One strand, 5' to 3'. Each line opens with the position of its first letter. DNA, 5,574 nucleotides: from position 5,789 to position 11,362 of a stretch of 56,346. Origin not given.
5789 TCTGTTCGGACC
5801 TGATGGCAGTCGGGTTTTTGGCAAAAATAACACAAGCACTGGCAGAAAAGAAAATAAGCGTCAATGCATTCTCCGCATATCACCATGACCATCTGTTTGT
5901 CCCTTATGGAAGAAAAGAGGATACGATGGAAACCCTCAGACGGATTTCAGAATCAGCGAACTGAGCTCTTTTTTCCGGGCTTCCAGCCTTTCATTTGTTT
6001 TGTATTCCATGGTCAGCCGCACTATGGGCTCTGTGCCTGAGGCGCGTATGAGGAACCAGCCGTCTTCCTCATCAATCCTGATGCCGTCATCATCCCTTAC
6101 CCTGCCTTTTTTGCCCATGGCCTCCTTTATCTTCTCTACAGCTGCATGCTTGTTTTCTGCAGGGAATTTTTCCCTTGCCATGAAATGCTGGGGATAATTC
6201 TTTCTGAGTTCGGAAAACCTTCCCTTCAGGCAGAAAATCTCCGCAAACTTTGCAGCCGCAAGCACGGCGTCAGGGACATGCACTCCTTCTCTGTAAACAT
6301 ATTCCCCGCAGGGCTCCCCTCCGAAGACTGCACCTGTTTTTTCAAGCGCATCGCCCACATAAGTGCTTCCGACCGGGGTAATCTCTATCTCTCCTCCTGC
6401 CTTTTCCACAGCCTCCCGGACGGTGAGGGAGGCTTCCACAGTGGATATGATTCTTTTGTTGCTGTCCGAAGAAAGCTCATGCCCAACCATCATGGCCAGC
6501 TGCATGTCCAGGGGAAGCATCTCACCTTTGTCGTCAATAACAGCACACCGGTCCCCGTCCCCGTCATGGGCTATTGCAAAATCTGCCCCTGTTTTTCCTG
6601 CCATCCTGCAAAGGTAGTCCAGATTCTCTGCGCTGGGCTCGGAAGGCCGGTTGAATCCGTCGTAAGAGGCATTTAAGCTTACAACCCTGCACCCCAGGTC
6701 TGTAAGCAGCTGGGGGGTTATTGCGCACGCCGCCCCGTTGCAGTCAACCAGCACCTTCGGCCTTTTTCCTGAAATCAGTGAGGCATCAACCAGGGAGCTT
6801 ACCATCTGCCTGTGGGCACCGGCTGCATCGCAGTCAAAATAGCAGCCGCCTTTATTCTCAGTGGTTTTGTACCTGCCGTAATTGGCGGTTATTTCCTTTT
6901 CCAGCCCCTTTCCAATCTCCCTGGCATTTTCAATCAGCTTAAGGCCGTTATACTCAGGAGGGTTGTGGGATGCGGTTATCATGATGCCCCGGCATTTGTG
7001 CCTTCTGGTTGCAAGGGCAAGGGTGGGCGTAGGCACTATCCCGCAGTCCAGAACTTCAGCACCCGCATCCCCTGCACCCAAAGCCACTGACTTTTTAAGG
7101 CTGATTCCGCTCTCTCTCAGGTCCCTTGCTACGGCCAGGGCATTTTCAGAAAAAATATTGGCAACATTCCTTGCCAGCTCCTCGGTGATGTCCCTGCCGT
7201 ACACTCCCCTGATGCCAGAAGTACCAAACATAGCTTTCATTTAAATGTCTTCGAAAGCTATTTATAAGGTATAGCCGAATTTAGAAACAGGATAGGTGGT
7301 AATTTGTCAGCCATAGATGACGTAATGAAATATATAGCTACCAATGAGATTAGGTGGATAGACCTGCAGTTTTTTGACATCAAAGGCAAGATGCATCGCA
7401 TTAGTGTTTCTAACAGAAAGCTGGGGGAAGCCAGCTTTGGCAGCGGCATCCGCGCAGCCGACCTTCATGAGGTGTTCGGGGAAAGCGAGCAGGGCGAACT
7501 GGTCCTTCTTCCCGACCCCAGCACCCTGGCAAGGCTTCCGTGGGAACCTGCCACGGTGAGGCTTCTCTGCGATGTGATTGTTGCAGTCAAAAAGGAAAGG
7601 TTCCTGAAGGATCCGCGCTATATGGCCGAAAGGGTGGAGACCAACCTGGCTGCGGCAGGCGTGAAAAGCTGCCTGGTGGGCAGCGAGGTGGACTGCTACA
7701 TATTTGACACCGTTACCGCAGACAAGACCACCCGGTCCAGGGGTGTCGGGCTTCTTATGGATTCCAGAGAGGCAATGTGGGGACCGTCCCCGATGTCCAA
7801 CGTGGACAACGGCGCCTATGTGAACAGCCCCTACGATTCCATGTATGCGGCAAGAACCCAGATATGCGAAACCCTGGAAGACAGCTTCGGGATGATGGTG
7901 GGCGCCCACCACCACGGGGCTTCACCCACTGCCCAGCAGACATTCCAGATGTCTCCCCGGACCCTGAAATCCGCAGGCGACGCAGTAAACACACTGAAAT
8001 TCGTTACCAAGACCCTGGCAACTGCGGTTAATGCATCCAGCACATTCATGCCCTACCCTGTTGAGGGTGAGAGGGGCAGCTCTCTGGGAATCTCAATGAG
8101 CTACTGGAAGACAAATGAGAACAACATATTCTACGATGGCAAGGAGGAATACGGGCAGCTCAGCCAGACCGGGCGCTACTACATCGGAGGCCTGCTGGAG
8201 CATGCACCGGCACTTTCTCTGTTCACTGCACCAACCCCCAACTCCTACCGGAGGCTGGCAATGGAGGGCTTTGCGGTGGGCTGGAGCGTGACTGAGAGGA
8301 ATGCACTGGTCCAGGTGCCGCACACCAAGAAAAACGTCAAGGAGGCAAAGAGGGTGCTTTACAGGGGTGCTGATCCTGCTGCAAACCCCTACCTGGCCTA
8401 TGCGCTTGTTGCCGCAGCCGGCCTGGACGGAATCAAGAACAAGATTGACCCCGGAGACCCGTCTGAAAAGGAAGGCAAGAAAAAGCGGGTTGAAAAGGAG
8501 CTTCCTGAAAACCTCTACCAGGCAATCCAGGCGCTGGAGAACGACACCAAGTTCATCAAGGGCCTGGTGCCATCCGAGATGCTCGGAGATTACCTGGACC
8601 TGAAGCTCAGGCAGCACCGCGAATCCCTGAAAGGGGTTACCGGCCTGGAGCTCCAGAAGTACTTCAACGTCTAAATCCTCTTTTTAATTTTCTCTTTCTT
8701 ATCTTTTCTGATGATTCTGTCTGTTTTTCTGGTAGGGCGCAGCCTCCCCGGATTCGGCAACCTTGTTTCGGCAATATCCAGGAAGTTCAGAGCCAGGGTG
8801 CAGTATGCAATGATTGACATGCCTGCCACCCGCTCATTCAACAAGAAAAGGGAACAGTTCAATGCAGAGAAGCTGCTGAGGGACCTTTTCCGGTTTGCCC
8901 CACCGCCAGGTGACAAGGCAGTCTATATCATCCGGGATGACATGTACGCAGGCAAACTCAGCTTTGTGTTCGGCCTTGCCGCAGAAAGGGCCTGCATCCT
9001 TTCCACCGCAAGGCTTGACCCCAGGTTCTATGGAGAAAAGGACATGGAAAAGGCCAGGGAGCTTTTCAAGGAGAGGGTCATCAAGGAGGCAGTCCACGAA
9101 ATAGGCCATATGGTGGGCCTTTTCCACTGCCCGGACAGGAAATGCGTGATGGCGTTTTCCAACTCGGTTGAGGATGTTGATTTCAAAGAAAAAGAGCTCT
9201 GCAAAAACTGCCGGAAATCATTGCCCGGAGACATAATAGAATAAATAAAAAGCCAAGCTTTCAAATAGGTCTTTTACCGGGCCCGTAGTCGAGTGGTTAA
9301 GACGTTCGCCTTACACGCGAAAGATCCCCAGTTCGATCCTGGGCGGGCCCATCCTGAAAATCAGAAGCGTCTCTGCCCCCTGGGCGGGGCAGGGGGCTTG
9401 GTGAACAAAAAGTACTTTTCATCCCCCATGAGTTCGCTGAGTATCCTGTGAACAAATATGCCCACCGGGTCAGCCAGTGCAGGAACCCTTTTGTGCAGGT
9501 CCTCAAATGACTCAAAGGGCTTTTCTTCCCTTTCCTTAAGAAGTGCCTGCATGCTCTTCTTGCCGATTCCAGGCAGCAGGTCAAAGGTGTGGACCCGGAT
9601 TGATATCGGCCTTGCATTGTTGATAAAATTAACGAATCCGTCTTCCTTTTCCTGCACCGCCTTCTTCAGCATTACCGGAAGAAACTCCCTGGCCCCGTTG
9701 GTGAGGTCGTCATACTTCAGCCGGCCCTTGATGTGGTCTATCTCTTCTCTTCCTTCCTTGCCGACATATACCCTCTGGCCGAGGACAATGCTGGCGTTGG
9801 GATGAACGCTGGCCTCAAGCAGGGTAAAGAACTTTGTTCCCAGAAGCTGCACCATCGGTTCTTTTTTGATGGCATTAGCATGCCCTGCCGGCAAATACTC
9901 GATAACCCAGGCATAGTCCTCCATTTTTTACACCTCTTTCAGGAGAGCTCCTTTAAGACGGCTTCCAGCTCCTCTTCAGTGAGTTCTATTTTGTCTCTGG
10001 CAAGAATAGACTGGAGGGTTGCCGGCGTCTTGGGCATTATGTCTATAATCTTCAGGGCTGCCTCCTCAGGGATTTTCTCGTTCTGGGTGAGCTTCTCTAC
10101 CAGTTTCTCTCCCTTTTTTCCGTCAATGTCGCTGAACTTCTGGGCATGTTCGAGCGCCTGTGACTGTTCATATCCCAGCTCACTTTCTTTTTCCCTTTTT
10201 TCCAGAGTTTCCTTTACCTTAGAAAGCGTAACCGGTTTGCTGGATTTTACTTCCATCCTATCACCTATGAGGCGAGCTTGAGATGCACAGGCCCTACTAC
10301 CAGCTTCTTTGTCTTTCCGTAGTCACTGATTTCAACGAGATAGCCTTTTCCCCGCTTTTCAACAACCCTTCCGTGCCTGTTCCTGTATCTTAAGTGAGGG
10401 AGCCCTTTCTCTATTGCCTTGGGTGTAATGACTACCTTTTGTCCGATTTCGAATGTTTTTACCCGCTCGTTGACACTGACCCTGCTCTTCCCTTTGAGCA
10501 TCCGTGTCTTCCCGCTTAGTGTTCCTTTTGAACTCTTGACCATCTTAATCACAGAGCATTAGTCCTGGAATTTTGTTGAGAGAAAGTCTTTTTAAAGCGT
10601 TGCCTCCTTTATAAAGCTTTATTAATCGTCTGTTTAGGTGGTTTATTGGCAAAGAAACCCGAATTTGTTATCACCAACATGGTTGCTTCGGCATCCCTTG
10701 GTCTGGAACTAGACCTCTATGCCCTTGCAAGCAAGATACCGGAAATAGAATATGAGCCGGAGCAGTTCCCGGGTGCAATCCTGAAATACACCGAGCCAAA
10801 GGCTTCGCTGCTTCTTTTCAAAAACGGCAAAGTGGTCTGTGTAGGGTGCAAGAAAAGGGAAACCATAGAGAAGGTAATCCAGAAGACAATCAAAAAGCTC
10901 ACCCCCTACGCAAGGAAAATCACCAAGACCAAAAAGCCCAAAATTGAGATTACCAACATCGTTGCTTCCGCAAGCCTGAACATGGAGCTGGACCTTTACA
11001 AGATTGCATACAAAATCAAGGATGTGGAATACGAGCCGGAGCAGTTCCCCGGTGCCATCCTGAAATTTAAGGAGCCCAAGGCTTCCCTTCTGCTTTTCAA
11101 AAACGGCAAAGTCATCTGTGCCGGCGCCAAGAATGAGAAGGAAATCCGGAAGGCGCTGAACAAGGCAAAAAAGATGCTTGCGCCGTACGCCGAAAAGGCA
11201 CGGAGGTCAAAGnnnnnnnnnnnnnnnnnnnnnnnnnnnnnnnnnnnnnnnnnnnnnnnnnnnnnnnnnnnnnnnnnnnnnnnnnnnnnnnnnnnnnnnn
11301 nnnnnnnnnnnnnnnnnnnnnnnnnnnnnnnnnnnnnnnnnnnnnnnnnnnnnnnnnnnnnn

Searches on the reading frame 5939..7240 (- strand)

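Call 52: search_protein_families(library=pfam, max_evalue=0.000001, proteins=[window:5939-7240:-])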
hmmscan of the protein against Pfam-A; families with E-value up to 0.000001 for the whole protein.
window:5939-7240:- (434 aa): 4 families
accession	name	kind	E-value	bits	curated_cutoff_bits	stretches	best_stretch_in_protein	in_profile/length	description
PF02878.22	PGM_PMM_I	-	1.7e-29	102.7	22.5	1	4-125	3-135/138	Phosphoglucomutase/phosphomannomutase, alpha/beta/alpha domain I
PF02879.22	PGM_PMM_II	-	3.7e-19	69.6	29.3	1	143-239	3-103/103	Phosphoglucomutase/phosphomannomutase, alpha/beta/alpha domain II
PF02880.22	PGM_PMM_III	-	1.7e-15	57.6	20.7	1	248-349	5-111/115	Phosphoglucomutase/phosphomannomutase, alpha/beta/alpha domain III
PF00408.26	PGM_PMM_IV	-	1.2e-11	45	23.1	1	361-426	8-65/68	Phosphoglucomutase/phosphomannomutase, C-terminal domain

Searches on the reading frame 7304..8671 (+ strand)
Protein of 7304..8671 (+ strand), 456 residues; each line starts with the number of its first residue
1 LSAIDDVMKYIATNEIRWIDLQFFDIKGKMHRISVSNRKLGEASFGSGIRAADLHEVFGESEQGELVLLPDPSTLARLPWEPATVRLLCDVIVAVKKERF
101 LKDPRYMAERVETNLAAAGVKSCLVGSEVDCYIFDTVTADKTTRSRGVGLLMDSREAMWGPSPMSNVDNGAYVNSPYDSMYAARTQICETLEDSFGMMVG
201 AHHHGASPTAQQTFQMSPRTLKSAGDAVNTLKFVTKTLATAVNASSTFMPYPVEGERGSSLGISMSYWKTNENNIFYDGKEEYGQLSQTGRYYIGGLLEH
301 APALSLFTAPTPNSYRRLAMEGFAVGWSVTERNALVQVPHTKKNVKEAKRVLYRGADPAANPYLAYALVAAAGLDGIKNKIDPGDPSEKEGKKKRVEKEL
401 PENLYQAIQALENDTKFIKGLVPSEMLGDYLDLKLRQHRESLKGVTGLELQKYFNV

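Call 52: search_protein_families(library=pfam, max_evalue=0.000001, proteins=[window:7304-8671:+])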
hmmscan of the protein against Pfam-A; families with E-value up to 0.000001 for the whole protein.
window:7304-8671:+ (456 aa): 2 families
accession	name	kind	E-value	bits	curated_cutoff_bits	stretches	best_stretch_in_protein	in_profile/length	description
PF00120.29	Gln-synt_C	-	7.2e-75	252.6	24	1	102-453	2-344/344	Glutamine synthetase, catalytic domain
PF03951.24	Gln-synt_N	-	3.2e-11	43.1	33.4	1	16-92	2-80/82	Glutamine synthetase, beta-Grasp domain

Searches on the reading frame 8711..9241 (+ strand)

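Call 52: search_protein_families(library=pfam, max_evalue=0.000001, proteins=[window:8711-9241:+])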
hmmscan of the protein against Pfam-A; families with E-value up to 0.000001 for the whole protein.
window:8711-9241:+ (177 aa): 1 family
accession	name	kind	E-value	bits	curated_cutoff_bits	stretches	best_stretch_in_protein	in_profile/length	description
PF07998.17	Peptidase_M54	-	4.3e-24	86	24.4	1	70-171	97-192/194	Peptidase family M54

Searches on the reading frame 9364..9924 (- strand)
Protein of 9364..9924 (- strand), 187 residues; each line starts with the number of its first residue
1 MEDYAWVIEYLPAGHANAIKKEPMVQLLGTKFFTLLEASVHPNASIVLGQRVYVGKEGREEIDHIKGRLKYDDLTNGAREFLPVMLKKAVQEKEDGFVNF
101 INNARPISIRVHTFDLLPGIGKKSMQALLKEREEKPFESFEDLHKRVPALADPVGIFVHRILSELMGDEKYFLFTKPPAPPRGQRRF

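Call 52: search_protein_families(library=pfam, max_evalue=0.000001, proteins=[window:9364-9924:-])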
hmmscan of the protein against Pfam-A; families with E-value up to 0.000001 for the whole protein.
window:9364-9924:- (187 aa): 1 family
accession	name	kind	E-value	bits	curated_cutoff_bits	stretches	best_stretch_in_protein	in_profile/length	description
PF04919.18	DUF655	-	5.8e-59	199.5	22.2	1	1-176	1-181/181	Protein of unknown function (DUF655)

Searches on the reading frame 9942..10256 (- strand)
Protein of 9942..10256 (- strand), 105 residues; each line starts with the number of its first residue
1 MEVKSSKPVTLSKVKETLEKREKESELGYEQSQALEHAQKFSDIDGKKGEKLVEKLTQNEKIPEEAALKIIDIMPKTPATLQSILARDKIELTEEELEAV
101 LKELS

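Call 52: search_protein_families(library=pfam, max_evalue=0.000001, proteins=[window:9942-10256:-])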
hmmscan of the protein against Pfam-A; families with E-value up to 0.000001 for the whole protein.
window:9942-10256:- (105 aa): 1 family
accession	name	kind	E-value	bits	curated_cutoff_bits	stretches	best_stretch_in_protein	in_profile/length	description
PF03874.21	RNA_pol_Rpb4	-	8.4e-09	36.2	25.6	1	18-105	26-113/116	RNA polymerase Rpb4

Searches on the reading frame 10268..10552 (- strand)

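Call 53: search_protein_families(library=pfam, max_evalue=0.000001, proteins=[window:10268-10552:-])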
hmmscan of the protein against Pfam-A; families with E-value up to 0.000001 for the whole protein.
window:10268-10552:- (95 aa): 1 family
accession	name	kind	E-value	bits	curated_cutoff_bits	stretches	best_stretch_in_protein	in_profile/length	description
PF01157.24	Ribosomal_L21e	-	8.9e-15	54.8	27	1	7-93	3-98/101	Ribosomal protein L21e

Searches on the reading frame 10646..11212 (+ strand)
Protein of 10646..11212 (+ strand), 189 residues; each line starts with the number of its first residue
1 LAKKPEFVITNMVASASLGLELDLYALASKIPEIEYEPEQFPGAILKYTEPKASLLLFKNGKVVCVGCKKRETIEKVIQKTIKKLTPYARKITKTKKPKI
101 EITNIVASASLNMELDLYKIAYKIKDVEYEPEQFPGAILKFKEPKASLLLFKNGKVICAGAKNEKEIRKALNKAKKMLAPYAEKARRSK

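Call 30: search_protein_families(library=pfam, max_evalue=0.00001, proteins=[window:10646-11212:+])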
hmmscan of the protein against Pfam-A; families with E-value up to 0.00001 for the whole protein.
window:10646-11212:+ (189 aa): 1 family
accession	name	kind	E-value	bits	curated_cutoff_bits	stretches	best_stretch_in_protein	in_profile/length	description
PF00352.27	TBP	-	5.4e-55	183.6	22.9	2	99-179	1-83/85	Transcription factor TFIID (or TATA-binding protein, TBP)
